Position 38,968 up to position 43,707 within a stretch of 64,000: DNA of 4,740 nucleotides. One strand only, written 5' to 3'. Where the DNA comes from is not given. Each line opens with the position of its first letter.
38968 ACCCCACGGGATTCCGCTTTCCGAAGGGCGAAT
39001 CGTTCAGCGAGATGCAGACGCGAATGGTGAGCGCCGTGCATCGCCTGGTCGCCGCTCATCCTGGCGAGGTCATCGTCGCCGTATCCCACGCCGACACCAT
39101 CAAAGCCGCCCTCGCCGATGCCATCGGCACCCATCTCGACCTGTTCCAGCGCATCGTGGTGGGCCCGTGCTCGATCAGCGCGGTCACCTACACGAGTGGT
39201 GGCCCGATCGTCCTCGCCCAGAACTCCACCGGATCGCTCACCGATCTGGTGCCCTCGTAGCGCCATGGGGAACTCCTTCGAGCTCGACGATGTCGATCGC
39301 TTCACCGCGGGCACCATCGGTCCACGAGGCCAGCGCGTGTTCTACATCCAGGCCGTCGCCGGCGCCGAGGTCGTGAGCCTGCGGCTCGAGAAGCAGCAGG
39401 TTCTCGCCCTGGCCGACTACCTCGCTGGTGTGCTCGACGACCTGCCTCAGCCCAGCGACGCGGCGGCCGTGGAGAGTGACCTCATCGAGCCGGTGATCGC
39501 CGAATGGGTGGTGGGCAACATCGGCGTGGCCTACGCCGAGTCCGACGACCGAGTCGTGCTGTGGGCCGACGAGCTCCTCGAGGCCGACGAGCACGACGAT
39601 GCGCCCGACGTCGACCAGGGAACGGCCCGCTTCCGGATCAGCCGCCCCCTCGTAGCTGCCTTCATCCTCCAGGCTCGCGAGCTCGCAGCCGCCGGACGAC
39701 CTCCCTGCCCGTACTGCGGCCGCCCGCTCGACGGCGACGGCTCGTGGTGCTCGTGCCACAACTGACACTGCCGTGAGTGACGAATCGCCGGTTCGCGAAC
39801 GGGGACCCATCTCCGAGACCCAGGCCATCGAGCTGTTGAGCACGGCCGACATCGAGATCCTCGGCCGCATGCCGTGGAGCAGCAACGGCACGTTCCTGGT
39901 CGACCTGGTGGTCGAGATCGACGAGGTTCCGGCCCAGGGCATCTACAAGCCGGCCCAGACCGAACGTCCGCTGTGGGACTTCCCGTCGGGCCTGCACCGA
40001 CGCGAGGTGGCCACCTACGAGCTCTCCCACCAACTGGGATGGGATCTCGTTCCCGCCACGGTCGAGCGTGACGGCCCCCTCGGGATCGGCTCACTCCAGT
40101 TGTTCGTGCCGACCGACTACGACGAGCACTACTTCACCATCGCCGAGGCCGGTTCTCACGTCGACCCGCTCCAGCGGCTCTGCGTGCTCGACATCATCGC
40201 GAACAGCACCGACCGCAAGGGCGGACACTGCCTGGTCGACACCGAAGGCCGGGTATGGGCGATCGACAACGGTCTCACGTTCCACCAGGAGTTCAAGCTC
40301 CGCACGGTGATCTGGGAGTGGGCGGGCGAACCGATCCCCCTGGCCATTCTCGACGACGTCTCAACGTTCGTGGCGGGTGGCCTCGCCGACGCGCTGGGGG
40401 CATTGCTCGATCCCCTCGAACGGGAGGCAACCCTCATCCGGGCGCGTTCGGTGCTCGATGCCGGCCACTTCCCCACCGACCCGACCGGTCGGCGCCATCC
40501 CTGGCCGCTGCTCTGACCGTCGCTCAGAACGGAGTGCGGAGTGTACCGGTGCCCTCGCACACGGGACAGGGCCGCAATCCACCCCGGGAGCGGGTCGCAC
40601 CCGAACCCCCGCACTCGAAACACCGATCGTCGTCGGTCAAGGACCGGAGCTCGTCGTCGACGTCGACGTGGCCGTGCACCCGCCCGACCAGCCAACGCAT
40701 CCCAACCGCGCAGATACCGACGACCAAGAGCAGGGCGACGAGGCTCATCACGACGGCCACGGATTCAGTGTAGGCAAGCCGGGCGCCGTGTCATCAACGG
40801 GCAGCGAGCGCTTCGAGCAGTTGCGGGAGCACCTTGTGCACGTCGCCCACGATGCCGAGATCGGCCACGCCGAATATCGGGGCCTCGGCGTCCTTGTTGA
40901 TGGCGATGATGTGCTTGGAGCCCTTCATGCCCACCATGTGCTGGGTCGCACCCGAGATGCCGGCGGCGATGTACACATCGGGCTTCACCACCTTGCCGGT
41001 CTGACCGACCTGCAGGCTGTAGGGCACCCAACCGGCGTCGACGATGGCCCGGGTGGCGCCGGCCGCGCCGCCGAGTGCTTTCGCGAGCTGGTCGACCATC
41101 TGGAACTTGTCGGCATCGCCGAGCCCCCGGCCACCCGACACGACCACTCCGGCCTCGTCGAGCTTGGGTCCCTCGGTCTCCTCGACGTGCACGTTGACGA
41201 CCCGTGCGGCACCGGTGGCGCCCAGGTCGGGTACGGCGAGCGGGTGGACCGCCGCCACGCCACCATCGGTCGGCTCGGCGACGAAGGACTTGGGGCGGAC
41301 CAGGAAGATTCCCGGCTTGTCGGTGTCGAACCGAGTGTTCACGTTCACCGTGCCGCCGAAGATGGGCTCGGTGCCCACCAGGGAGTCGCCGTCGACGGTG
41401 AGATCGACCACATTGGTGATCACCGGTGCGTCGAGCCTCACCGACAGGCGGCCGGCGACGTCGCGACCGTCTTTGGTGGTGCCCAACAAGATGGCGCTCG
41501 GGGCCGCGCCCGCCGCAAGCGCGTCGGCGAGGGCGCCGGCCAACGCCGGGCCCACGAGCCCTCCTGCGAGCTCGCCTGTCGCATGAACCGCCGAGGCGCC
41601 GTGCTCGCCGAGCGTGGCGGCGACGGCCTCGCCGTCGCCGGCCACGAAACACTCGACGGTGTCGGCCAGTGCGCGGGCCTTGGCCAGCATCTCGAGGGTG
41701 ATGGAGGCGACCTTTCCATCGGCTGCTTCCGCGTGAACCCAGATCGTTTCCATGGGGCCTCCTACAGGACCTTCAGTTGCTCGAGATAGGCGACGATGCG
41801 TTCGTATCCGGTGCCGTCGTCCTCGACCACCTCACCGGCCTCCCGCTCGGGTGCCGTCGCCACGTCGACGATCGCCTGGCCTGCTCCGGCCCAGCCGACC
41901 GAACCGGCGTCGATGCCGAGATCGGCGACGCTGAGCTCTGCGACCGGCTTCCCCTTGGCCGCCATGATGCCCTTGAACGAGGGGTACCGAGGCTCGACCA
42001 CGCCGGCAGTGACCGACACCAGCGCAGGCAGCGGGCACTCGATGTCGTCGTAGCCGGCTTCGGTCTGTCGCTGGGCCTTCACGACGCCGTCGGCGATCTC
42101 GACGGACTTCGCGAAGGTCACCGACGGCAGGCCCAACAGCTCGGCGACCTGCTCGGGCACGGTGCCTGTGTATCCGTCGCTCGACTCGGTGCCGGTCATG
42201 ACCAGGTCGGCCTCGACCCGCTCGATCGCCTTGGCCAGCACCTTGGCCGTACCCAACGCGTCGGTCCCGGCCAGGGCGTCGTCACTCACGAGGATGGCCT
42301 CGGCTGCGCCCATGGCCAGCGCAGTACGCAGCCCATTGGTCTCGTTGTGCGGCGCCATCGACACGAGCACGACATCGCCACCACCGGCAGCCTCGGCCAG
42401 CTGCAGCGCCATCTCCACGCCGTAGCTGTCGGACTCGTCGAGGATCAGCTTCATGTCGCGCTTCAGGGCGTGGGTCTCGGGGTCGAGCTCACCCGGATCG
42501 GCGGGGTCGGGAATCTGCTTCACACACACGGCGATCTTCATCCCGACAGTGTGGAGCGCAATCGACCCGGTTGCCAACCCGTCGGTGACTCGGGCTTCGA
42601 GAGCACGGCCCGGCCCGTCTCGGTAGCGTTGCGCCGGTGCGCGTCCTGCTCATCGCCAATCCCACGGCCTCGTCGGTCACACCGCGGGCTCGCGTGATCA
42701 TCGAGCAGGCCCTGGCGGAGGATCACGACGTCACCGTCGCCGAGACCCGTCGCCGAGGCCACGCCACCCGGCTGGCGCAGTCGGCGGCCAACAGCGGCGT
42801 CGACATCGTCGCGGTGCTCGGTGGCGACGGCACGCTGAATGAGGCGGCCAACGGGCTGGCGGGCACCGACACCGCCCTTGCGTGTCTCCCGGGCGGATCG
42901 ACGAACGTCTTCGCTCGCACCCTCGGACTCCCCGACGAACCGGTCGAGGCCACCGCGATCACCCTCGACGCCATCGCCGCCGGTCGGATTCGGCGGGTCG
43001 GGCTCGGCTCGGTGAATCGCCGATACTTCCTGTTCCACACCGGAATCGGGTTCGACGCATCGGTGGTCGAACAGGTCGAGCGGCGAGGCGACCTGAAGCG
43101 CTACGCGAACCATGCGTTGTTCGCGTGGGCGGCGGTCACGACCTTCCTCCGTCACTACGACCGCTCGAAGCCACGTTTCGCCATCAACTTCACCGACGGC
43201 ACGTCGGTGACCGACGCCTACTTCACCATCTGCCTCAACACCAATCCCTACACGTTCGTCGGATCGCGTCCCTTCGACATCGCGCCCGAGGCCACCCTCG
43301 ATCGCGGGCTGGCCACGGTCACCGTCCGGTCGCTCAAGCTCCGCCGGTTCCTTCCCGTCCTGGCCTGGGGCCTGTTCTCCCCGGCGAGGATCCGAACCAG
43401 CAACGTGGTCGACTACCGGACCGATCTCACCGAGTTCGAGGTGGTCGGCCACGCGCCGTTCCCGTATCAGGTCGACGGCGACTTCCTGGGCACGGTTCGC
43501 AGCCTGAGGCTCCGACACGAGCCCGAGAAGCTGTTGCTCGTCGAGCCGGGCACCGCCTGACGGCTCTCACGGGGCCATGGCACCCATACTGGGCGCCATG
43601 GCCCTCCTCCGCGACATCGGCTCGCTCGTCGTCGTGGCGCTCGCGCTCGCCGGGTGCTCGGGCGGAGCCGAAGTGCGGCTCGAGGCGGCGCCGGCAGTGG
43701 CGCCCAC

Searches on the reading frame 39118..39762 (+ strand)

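Call 30: search_protein_families(library=pfam, proteins=[window:39118-39762:+], max_evalue=0.00001)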
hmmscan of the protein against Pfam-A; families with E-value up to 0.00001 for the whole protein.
window:39118-39762:+ (215 aa): 1 family
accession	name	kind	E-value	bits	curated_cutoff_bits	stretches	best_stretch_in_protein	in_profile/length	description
PF11290.13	DUF3090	-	1.9e-37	129.2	27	1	54-211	1-170/170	Protein of unknown function (DUF3090)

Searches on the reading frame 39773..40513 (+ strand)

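Call 30: search_protein_families(library=pfam, proteins=[window:39773-40513:+], max_evalue=0.00001)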
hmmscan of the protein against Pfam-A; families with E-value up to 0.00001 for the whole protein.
window:39773-40513:+ (247 aa): 1 family
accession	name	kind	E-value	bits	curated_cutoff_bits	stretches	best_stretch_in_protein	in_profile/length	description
PF00454.33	PI3_PI4_kinase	-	1.6e-06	28.7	27.1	1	103-178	105-180/241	Phosphatidylinositol 3- and 4-kinase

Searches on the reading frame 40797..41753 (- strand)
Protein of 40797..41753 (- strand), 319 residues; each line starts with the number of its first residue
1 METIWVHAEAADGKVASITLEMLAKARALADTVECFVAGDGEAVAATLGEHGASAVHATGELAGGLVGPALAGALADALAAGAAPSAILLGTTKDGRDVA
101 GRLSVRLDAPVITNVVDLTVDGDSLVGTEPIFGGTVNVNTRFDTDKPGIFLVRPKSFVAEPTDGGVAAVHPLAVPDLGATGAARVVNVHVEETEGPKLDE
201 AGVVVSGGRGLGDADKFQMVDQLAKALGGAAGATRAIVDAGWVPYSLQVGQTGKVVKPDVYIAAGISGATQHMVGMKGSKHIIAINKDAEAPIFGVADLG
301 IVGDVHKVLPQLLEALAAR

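Call 30: search_protein_families(library=pfam, proteins=[window:40797-41753:-], max_evalue=0.00001)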
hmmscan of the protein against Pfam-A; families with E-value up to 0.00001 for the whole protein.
window:40797-41753:- (319 aa): 2 families
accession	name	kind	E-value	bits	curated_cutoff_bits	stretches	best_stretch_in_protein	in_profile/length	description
PF00766.25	ETF_alpha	-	1.6e-34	118.2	27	1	197-277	1-81/81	Electron transfer flavoprotein FAD-binding domain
PF01012.27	ETF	-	8.9e-25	88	26.7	1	5-174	2-178/181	Electron transfer flavoprotein domain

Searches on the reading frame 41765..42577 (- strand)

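Call 30: search_protein_families(library=pfam, proteins=[window:41765-42577:-], max_evalue=0.00001)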
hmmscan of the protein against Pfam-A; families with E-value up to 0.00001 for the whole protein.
window:41765-42577:- (271 aa): 1 family
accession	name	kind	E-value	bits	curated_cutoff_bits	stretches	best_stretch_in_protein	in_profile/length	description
PF01012.27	ETF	-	4e-38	131.4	26.7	1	43-219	10-180/181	Electron transfer flavoprotein domain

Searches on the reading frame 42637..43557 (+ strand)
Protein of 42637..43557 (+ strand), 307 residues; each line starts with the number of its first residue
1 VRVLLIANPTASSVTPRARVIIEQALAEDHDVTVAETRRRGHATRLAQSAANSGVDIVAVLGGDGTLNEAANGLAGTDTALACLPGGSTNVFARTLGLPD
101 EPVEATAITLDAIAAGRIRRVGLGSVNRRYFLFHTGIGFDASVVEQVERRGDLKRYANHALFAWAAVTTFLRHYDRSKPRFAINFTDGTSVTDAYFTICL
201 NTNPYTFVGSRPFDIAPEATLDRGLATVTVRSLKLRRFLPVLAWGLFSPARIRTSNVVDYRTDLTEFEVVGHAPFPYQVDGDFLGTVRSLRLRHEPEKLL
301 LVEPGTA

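Call 30: search_protein_families(library=pfam, proteins=[window:42637-43557:+], max_evalue=0.00001)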
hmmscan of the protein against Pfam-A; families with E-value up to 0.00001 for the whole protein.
window:42637-43557:+ (307 aa): 1 family
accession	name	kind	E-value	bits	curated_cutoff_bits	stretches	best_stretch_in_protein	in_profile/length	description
PF00781.29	DAGK_cat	-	4.3e-26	91.4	23.6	1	2-126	1-125/125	Diacylglycerol kinase catalytic domain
